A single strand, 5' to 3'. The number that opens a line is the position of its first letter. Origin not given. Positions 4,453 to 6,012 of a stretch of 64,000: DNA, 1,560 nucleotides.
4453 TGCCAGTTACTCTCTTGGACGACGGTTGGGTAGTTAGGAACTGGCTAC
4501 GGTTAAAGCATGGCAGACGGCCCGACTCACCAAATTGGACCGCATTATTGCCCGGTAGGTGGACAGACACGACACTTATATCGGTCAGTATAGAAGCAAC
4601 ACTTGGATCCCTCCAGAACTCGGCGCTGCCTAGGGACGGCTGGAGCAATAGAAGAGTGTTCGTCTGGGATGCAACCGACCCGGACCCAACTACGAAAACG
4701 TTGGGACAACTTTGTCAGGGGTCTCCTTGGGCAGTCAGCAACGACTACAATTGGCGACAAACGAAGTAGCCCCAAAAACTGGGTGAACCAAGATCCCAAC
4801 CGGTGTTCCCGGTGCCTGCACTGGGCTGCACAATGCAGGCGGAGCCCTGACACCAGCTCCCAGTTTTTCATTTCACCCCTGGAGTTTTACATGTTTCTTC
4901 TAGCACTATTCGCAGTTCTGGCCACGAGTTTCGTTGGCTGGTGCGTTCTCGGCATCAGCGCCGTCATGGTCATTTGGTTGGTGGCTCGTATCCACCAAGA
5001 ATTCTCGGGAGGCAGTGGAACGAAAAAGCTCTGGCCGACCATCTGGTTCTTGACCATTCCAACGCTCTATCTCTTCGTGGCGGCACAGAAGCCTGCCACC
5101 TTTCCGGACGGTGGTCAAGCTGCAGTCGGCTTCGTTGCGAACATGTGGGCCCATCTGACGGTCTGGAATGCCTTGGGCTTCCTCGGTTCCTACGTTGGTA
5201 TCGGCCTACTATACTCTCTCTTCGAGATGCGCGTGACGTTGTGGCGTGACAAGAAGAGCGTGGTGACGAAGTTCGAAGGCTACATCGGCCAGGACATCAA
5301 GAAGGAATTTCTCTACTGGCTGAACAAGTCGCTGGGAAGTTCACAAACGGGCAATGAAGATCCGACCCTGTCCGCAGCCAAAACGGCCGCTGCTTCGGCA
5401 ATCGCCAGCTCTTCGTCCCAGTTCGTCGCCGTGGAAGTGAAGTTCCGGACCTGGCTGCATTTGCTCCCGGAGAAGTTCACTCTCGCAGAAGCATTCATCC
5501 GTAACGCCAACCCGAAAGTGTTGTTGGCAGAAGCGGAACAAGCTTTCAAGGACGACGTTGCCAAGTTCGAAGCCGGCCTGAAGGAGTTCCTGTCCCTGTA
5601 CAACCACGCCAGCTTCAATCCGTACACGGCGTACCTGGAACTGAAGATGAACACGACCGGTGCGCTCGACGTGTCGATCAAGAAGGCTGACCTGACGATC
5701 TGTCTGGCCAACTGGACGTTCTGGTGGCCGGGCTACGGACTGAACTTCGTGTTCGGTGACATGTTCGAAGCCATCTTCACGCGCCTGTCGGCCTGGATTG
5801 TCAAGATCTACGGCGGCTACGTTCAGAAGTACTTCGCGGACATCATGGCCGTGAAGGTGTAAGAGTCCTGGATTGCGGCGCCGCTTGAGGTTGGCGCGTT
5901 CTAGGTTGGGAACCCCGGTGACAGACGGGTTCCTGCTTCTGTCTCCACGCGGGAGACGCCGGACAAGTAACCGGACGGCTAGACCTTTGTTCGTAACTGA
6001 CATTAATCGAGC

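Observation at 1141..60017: Thirteen exact copies of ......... in intergenic gaps: a phage-specific promoter family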

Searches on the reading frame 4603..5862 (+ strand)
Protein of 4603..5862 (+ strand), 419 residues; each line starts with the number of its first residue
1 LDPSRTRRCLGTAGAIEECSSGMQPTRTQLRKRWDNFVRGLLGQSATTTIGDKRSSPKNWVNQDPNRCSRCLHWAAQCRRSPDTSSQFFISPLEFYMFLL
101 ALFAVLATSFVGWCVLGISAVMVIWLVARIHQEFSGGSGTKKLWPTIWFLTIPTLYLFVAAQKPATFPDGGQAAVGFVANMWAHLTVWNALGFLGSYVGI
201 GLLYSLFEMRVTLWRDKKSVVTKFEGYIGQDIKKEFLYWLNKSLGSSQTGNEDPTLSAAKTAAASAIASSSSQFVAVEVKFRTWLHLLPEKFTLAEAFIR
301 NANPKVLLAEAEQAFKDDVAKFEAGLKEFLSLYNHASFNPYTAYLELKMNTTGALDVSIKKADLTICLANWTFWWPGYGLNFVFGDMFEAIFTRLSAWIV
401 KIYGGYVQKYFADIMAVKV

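Call 7: search_protein_families(library=pfam, proteins=[window:4603-5862:+], max_evalue=0.01)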
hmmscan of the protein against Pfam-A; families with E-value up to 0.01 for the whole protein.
window:4603-5862:+ (419 aa): 0 families

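Call 8: search_protein_families(library=phrogs, proteins=[window:4603-5862:+], max_evalue=0.001)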
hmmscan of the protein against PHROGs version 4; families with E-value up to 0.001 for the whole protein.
window:4603-5862:+ (419 aa): 0 families
